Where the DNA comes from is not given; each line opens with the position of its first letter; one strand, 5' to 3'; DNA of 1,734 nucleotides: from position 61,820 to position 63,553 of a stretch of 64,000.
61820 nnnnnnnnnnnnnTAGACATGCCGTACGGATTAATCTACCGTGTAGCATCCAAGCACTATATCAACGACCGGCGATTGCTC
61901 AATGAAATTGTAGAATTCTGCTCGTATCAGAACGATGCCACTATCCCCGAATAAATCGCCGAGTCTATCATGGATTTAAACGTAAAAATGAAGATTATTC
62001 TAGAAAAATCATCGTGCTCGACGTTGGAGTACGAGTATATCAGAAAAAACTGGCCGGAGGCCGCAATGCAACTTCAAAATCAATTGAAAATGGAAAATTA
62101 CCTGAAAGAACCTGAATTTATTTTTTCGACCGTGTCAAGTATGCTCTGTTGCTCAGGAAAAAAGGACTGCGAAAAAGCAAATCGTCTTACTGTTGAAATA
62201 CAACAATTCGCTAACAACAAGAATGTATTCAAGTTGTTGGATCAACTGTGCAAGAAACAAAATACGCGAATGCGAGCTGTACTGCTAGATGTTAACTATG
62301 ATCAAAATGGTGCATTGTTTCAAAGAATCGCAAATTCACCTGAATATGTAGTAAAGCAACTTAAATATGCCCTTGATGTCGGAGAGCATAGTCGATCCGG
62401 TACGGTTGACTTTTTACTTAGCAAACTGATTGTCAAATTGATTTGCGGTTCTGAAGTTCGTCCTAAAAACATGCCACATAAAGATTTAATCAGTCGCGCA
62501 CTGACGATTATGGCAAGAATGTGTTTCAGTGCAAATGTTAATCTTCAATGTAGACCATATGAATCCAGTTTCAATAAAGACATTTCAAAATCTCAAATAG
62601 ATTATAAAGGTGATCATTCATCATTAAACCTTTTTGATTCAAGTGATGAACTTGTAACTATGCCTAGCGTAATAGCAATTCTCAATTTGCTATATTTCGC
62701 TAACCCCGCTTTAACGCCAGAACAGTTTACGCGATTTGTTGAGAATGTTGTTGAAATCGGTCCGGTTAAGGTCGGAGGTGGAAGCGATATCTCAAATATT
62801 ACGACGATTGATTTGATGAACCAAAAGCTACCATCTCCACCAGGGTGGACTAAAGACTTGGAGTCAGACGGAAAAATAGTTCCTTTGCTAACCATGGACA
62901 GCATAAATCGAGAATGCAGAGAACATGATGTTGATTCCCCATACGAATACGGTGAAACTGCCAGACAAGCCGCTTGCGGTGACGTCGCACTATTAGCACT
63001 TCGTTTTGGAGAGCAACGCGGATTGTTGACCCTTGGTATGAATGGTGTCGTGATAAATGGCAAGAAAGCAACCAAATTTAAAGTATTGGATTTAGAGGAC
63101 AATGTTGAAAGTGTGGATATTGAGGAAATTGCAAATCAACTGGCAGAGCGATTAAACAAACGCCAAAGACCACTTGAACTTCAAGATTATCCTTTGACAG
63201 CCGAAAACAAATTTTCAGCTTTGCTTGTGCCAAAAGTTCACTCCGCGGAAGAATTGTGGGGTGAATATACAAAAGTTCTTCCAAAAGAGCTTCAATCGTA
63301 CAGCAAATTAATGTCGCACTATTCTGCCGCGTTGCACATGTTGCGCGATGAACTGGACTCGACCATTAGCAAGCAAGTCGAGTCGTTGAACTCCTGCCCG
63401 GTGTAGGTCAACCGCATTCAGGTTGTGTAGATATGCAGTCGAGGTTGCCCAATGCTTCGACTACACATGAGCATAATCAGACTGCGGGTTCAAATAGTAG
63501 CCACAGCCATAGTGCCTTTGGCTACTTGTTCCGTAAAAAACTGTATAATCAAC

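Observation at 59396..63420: AT-rich cassette of two divergent paralogous ~470-aa proteins with no recognisable domains, bracketing an ATGA-coupled small membrane protein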

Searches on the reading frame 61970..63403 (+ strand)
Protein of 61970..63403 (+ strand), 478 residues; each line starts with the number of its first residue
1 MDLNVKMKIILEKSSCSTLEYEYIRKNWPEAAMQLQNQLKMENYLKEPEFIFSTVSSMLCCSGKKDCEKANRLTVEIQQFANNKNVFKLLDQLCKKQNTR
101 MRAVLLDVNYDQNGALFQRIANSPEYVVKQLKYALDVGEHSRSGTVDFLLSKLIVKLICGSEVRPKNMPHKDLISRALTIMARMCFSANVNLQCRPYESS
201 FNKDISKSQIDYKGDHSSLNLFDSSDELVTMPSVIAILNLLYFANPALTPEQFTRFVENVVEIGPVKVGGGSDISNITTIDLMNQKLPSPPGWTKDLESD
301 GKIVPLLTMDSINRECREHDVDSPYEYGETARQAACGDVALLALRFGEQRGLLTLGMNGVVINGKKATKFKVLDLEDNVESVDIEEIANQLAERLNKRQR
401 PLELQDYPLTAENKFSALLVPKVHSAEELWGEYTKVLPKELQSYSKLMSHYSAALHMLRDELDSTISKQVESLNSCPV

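Call 4: search_protein_families(library=pfam, proteins=[window:61970-63403:+], max_evalue=1)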
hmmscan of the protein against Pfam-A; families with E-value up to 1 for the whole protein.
window:61970-63403:+ (478 aa): 3 families
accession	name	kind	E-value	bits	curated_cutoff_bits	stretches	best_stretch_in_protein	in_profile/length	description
PF23916.1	TIM-barrel_EndoS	-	0.037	14.2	27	1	77-130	115-168/238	Endo-beta-N-acetylglucosaminidase EndoS TIM-barrel domain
PF04336.18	ACP_PD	-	0.095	13.2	27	1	70-111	41-82/183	Acyl carrier protein phosphodiesterase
PF10327.15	7TM_GPCR_Sri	-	0.17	11.5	23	1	19-61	160-202/303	Serpentine type 7TM GPCR chemoreceptor Sri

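Call 5: search_protein_families(library=ncbifam, proteins=[window:61970-63403:+], max_evalue=1)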
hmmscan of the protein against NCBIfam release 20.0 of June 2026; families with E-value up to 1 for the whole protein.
window:61970-63403:+ (478 aa): 0 families

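Call 6: search_protein_families(library=padloc, proteins=[window:61970-63403:+], max_evalue=1)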
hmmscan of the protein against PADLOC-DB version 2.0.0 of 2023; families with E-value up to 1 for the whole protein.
window:61970-63403:+ (478 aa): 0 families

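Call 7: search_solved_structures(query=window:61970-63403:+, max_evalue=10)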
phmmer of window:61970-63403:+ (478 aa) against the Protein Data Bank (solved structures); distinct sequences matched with E-value up to 10: 2.
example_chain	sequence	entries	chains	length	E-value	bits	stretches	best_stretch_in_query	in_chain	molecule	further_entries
1m93_A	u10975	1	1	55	0.66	11.9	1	226-260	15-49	Serine proteinase inhibitor 2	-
4hs5_A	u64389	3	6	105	1.2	11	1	82-118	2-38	Protein CyaY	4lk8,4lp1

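Call 8: find_homologous_proteins(query=window:61970-63403:+)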
Query window:61970-63403:+ (478 aa): 6 proteins with E <= 0.001 among 8000 candidates.
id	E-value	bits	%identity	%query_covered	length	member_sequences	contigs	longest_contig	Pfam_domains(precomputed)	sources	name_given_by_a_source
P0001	2.0e-284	961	97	93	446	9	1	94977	-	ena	-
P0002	1.4e-259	879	89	93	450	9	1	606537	-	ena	-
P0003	8.6e-227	771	79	93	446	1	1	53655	-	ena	-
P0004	3.7e-222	756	72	99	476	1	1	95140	-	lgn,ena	-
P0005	4.5e-221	752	79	93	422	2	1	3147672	-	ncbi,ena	-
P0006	6.1e-64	235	32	96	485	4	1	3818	-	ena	-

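Call 9: find_encoding_contigs(protein=P0005, flank=10000, max_places=4)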
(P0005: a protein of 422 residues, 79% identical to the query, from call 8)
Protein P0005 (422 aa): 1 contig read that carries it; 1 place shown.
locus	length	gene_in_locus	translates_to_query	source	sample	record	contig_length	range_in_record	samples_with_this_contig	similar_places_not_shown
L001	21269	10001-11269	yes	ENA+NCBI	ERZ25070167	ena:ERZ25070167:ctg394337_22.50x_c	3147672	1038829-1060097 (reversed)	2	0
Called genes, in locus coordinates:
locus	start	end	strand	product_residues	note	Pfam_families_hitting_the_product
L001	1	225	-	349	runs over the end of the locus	PF03739:LptF_LptG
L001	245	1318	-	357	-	PF03739:LptF_LptG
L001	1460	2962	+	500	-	PF02789:Peptidase_M17_N, PF00883:Peptidase_M17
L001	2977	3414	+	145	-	PF04364:DNA_pol3_chi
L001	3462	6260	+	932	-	PF00133:tRNA-synt_1, PF09334:tRNA-synt_1g (weak), PF13603:tRNA-synt_1_2 (weak), PF08264:Anticodon_1, PF10458:Val_tRNA-synt_C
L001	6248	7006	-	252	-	PF04445:SAM_MT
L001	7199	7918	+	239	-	PF00106:adh_short, PF13561:adh_short_C2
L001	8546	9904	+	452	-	-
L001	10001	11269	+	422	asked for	-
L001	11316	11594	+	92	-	-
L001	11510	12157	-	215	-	PF01066:CDP-OH_P_transf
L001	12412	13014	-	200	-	PF02666:PS_Dcarbxylase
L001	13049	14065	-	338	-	PF02826:2-Hacid_dh_C, PF03446:NAD_binding_2, PF03807:F420_oxidored, PF07991:KARI_N, PF01450:KARI_C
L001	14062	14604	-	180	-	PF01842:ACT, PF22629:ACT_AHAS_ss, PF13710:ACT_5, PF10369:ALS_ss_C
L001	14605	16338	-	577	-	PF02776:TPP_enzyme_N, PF00205:TPP_enzyme_M, PF02775:TPP_enzyme_C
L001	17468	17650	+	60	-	-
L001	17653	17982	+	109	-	-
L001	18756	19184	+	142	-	-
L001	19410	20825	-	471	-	PF00133:tRNA-synt_1 (faint), PF01406:tRNA-synt_1e, PF09334:tRNA-synt_1g (weak), PF09190:DALR_2, PF23493:CysS_C (weak)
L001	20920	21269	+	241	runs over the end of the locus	PF00149:Metallophos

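Call 10: find_encoding_contigs(protein=P0004, flank=10000, max_places=4)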
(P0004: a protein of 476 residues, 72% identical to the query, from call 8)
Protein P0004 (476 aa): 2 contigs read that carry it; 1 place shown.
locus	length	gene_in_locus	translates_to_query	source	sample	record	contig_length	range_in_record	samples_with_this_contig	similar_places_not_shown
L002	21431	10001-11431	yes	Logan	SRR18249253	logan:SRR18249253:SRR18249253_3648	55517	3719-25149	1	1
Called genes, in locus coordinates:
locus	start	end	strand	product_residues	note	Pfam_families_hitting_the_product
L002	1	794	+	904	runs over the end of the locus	PF17900:Peptidase_M1_N, PF01433:Peptidase_M1, PF11940:DUF3458, PF17432:DUF3458_C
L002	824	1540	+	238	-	-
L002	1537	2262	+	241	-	-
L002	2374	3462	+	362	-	PF22807:TrAA12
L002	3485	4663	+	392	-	PF01321:Creatinase_N, PF00557:Peptidase_M24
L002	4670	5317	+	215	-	PF02798:GST_N, PF13417:GST_N_3, PF13409:GST_N_2, PF00043:GST_C (weak), PF13410:GST_C_2 (weak)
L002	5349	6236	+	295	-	PF00551:Formyl_trans_N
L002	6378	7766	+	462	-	PF00905:Transpeptidase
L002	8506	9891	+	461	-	-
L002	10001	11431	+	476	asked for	-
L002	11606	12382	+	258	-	PF02754:CCG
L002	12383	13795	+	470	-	PF02589:LUD_dom, PF13187:Fer4_9 (faint), PF13237:Fer4_10 (faint), PF12838:Fer4_7 (faint), PF13183:Fer4_8, PF13534:Fer4_17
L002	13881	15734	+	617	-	PF00496:SBP_bac_5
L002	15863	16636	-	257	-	PF13145:Rotamase_2, PF13616:Rotamase_3, PF00639:Rotamase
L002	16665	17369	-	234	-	PF02665:Nitrate_red_gam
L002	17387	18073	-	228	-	PF02613:Nitrate_red_del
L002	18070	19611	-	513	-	PF12797:Fer4_2 (faint), PF12837:Fer4_6 (faint), PF13237:Fer4_10, PF13247:Fer4_11, PF12838:Fer4_7 (weak), PF14711:Nitr_red_bet_C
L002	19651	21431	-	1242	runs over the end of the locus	PF14710:Nitr_red_alph_N, PF00384:Molybdopterin, PF28599:NarG_dom_V, PF01568:Molydop_binding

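Call 11: find_encoding_contigs(protein=P0006, flank=10000, max_places=4)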
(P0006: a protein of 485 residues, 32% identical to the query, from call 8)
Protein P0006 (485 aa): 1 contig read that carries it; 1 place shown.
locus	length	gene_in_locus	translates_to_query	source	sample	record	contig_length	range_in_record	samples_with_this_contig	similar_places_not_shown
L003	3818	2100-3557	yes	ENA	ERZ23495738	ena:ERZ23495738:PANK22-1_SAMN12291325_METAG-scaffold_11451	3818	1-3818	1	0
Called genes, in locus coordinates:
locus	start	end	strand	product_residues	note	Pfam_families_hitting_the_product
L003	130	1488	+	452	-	PF00905:Transpeptidase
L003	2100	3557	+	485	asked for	-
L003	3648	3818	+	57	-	?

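Call 12: find_related_loci(query=window:61970-63403:+, collection=genome_contigs, flank=10000)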
Query window:61970-63403:+ (478 aa) in genome_contigs; peptide patterns used: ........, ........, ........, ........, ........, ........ (x = any residue, [..] = any of these).
54 stretches matched a pattern; 1 encode a relative of the query (tblastn E <= 1e-3); 1 distinct loci.
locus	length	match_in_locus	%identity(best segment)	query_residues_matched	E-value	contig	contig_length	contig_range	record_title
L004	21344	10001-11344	79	6-477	0e+0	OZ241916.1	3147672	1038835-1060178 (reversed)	MAG: Arenicellales bacterium isolate a287b4df-af8e-412d-a002-b367a65622cc genome assembly, chromosome: 1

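Call 24: find_encoding_contigs(protein=P0002, flank=10000, max_places=3)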
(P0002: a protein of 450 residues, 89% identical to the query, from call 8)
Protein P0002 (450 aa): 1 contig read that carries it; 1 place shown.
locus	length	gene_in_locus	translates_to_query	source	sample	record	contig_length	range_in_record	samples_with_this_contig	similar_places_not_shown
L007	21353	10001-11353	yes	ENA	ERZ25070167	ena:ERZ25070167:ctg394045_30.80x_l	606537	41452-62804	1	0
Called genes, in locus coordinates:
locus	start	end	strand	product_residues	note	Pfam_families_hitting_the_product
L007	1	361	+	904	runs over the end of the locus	PF17900:Peptidase_M1_N, PF01433:Peptidase_M1, PF11940:DUF3458, PF17432:DUF3458_C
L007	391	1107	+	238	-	-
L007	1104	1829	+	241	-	-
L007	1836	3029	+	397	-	PF22807:TrAA12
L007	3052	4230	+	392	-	PF01321:Creatinase_N, PF00557:Peptidase_M24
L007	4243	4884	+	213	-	PF02798:GST_N, PF13417:GST_N_3, PF13409:GST_N_2, PF00043:GST_C, PF13410:GST_C_2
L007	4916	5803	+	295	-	PF00551:Formyl_trans_N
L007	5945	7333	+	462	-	PF00905:Transpeptidase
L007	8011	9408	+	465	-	-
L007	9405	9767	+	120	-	-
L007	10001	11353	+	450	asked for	-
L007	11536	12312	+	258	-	PF02754:CCG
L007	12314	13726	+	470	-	PF02589:LUD_dom, PF13187:Fer4_9 (faint), PF12838:Fer4_7 (weak), PF13183:Fer4_8, PF13534:Fer4_17, PF11870:LutB_C (faint)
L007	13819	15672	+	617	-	PF00496:SBP_bac_5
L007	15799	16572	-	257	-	PF13145:Rotamase_2, PF13616:Rotamase_3, PF00639:Rotamase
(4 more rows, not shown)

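Call 25: predict_structure(alignment_id=A2)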
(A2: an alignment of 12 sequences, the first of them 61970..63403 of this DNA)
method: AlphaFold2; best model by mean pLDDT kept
length: 478 residues; sequences in the alignment: 12
mean_pLDDT: 42.8   pTM: 0.32
mean pLDDT of the five models: 42.8, 41.3, 40.2, 38.8, 38.7
residues with pLDDT >= 90: 0; 70-90: 2; 50-70: 160; < 50: 316
segments of 3 or more residues with pLDDT < 50: 1-53, 138-146, 161-301, 303-309, 321-339, 359-367, 398-438, 440-442, 444-459, 465-467, 472-478
pLDDT, mean of each block of 10 residues (from residue 1): 28 31 39 36 34 52 58 61 65 66 67 66 65 55 45 58 36 34 26 24 25 23 24 35 36 31 27 21 26 33 47 57 42 40 57 53 43 60 59 53 28 27 38 41 46 46 48 44
secondary structure, 60 per line:
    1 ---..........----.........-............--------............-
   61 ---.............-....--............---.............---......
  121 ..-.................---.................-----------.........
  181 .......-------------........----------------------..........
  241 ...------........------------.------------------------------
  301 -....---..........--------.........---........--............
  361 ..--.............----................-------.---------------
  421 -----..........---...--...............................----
elements in order: H4-13 H18-26 H28-39 H48-59 H64-76 H78-81 H84-95 H99-111 H115-122 H124-140 H144-160 H172-187 H201-208 H231-243 H250-257 E302-305 H309-318 H327-335 E339-346 E349-362 E365-377 H382-397 H426-435 H444-474

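Call 26: search_protein_representatives(alignment_id=A2)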
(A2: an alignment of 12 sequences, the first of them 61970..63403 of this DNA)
Query: 12 sequences, 459 profile positions. Proteins with E-value up to 0.001 (for the whole library): 60; up to 1e-10: 39; up to 1e-30: 12. The best 60 are listed.
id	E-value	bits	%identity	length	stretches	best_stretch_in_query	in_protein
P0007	1.6e-249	844.6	-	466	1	1-451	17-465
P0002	2.0e-215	732.2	-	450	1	27-458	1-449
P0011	3.2e-40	154.6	-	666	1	14-423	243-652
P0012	5.1e-38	147.3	-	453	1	50-435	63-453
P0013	1.4e-37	146.0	-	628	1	14-426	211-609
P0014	3.2e-36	141.4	-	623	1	14-424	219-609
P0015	5.7e-36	140.6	-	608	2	17-230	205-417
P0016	1.3e-35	139.4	-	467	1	17-426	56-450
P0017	1.7e-34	135.7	-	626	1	12-426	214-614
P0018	2.3e-33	132.0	-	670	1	14-424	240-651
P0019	3.0e-33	131.7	-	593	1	17-338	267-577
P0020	8.0e-32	126.9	-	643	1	10-424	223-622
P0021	2.0e-30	122.3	-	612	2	268-425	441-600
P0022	1.2e-28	116.4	-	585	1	14-389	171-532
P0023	1.0e-27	113.4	-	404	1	55-390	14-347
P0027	8.1e-23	97.2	-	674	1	17-423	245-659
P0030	9.6e-22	93.7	-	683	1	16-426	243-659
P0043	5.8e-14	68.0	-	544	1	12-166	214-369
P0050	1.0e-09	54.0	-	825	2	12-173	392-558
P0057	1.7e-06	43.4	-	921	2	16-179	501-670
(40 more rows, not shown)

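Call 27: search_protein_families(library=pfam, proteins=[P0011, P0013, P0014, P0017, P0018, P0020, P0027, P0030, P0050, P0057], max_evalue=0.1)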
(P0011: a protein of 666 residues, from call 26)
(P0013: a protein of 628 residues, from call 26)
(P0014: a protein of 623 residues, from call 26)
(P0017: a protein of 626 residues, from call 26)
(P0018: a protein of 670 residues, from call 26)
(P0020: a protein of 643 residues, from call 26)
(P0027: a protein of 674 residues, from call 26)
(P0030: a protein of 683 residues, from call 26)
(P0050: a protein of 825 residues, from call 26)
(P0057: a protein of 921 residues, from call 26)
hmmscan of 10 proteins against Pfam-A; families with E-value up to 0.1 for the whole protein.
P0011 (666 aa): 0 families

P0013 (628 aa): 1 family
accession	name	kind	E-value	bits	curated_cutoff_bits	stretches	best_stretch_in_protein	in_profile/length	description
PF14284.11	PcfJ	-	0.057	13.7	25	0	464-519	67-121/147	PcfJ-like protein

P0014 (623 aa): 1 family
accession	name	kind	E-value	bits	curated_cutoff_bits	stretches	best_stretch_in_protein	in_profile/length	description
PF14284.11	PcfJ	-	2.9e-05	24.3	25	1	470-552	67-145/147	PcfJ-like protein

P0017 (626 aa): 0 families

P0018 (670 aa): 0 families

P0020 (643 aa): 1 family
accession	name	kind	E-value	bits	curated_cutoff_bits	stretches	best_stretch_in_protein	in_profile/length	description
PF14284.11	PcfJ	-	5.6e-05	23.4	25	1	482-556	67-135/147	PcfJ-like protein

P0027 (674 aa): 1 family
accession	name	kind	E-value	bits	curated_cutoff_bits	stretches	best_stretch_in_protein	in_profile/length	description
PF14407.11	Frankia_peptide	-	0.09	13.5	48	0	172-198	1-27/63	Ribosomally synthesized peptide prototyped by Frankia Franean1_4349.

P0030 (683 aa): 2 families
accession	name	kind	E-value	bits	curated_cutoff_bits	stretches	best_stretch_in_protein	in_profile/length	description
PF14284.11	PcfJ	-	0.026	14.8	25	1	508-588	67-138/147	PcfJ-like protein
PF21420.2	Tautomerase-like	-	0.077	13.4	27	0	151-186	10-40/45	Tautomerase-like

P0050 (825 aa): 0 families

P0057 (921 aa): 1 family
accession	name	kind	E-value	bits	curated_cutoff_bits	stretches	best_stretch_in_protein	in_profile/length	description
PF11638.13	DnaA_N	-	2.3e-09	37.3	24.6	1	263-325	3-64/65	DnaA N-terminal domain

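Call 37: find_encoding_contigs(protein=P0017, flank=10000, max_places=3)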
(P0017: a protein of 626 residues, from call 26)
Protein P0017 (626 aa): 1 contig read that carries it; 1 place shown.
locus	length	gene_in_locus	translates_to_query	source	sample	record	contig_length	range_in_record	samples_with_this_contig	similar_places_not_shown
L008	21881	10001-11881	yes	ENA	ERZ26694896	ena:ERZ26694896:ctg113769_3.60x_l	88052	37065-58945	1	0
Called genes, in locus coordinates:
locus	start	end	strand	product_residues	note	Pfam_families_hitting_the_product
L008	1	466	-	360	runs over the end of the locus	-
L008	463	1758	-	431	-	-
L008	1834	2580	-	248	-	PF00226:DnaJ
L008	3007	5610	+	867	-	PF04465:DUF499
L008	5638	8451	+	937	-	PF04151:PPC (weak), PF00656:Peptidase_C14 (weak)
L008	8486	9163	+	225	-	PF04542:Sigma70_r2, PF08281:Sigma70_r4_2 (weak), PF04545:Sigma70_r4 (weak)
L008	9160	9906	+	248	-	-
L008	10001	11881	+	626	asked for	-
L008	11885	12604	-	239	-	-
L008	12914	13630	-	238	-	-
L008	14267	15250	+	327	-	PF01548:DEDD_Tnp_IS110, PF02371:Transposase_20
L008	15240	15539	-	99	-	-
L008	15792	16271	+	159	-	-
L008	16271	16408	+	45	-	-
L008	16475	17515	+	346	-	PF03544:TonB_C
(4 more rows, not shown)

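Call 38: find_encoding_contigs(protein=P0043, flank=10000, max_places=3)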
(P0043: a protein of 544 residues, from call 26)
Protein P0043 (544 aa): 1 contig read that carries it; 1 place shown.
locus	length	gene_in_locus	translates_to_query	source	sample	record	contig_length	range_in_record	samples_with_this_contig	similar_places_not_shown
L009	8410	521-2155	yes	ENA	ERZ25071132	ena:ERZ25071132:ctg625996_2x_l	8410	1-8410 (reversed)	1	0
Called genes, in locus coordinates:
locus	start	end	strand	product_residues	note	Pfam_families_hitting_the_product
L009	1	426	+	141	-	?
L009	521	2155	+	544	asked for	-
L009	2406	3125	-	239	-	-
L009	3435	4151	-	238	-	-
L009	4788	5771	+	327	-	PF01548:DEDD_Tnp_IS110, PF02371:Transposase_20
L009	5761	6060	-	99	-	-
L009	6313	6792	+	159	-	-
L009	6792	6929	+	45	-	-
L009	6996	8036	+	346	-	PF03544:TonB_C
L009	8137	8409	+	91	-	?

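Call 48: find_encoding_contigs(protein=P0011, flank=10000, max_places=3)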
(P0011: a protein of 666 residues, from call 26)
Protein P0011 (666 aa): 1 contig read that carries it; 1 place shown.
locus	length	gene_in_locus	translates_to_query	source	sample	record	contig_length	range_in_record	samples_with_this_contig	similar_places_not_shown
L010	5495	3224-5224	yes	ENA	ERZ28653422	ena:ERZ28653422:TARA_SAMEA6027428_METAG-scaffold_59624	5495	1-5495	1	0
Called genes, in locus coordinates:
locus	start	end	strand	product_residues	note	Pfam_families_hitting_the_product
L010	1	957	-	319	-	?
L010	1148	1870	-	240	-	PF00072:Response_reg, PF00486:Trans_reg_C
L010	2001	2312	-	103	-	-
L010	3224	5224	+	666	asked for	-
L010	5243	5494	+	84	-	?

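Call 53: search_dna_similar(query=P0014, collection=plasmids, mode=protein, max_evalue=0.01, max_rows=20)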
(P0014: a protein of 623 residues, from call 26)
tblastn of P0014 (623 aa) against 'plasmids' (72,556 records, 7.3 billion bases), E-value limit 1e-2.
Records with a match: 1; places in all: 1; records where one place covers at least 80% of the query: 0.
Best place of each record, by identity: <60% 1.
By first word of the organism name: Yersinia 1.
By predicted mobility (MOB-suite, as given by PLSDB): non-mobilizable 1.
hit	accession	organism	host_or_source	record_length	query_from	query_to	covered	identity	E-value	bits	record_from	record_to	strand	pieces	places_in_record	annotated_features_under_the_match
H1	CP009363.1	Yersinia frederiksenii Y225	-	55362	460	563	17%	29.5%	2e-4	53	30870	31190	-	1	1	pcfJ-like family protein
